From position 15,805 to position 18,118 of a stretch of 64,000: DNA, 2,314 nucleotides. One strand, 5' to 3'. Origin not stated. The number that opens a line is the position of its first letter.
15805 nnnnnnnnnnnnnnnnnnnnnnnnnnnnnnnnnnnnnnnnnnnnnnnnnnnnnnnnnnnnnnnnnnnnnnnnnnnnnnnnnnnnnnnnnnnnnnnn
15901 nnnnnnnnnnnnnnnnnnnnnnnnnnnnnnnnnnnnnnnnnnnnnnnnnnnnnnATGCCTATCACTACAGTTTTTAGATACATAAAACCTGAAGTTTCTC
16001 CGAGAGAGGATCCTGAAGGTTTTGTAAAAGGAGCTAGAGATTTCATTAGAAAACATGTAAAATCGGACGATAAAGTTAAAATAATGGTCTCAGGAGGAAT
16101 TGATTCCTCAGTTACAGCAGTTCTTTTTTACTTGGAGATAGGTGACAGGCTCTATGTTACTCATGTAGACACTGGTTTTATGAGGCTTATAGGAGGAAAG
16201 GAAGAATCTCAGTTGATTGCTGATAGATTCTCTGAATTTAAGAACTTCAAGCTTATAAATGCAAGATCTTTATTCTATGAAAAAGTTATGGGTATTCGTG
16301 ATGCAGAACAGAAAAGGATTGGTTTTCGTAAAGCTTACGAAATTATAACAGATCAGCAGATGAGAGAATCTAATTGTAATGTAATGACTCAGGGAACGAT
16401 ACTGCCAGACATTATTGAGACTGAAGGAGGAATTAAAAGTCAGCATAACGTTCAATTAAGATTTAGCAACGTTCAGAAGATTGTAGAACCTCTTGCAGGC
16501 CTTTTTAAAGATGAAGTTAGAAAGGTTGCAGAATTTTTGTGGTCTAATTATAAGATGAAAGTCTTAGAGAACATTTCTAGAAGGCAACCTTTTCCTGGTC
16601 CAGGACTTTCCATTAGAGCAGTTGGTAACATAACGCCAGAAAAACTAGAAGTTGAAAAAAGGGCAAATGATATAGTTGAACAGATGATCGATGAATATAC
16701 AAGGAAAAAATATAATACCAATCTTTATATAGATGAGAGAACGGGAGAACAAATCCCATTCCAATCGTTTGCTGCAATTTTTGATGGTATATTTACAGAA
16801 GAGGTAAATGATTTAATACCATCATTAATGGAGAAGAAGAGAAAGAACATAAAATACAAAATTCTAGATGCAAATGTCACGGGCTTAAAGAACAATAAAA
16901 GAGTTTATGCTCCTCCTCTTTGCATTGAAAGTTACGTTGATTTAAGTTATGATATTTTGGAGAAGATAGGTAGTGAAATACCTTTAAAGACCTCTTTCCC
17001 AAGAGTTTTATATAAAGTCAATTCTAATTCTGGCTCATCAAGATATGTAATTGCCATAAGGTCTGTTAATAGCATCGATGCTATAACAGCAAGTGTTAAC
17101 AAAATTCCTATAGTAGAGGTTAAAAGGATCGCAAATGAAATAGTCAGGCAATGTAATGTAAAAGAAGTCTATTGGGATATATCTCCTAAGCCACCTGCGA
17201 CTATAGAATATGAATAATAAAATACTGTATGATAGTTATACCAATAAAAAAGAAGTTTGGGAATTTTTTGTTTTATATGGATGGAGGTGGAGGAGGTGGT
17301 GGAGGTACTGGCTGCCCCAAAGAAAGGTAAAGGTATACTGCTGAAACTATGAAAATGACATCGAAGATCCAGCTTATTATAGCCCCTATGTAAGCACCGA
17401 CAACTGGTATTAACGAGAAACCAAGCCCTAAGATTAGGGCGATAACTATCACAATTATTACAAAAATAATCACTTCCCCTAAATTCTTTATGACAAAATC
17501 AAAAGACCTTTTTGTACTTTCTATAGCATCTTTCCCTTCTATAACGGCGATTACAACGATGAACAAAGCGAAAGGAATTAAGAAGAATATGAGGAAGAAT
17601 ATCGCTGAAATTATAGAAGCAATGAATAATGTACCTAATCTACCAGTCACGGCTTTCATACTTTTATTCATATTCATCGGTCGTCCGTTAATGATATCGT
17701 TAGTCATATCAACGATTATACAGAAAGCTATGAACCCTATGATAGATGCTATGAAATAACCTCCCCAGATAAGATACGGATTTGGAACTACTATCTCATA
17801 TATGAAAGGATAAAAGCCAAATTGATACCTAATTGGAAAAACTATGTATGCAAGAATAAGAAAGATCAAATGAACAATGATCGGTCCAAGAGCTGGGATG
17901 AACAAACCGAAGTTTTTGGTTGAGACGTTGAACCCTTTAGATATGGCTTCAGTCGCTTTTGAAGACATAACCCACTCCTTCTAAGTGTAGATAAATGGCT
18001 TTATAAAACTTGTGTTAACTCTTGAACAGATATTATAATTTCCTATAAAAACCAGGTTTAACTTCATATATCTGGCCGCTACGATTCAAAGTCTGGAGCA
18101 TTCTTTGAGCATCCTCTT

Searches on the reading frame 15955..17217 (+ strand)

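Call 40: search_protein_families(library=pfam, proteins=[window:15955-17217:+], max_evalue=0.0001)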
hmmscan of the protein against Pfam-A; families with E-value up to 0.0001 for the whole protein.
window:15955-17217:+ (420 aa): 1 family
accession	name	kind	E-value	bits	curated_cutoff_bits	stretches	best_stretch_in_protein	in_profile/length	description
PF00958.27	GMP_synt_C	-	4.7e-14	52.6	27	1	360-419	32-92/92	GMP synthase C terminal domain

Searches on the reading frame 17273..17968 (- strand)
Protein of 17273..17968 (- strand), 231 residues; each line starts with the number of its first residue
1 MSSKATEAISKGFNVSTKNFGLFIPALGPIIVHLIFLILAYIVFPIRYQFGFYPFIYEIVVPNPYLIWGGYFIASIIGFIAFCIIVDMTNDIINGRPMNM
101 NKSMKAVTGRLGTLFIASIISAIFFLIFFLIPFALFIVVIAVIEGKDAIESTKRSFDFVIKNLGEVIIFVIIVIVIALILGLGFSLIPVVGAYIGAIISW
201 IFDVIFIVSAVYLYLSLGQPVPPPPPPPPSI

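Call 40: search_protein_families(library=pfam, proteins=[window:17273-17968:-], max_evalue=0.0001)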
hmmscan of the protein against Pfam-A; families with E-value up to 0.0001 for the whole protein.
window:17273-17968:- (231 aa): 1 family
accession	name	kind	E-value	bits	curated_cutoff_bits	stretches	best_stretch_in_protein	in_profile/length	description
PF25231.1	DUF7847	-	9.3e-06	25.5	28.7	1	83-186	100-202/252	Domain of unknown function (DUF7847)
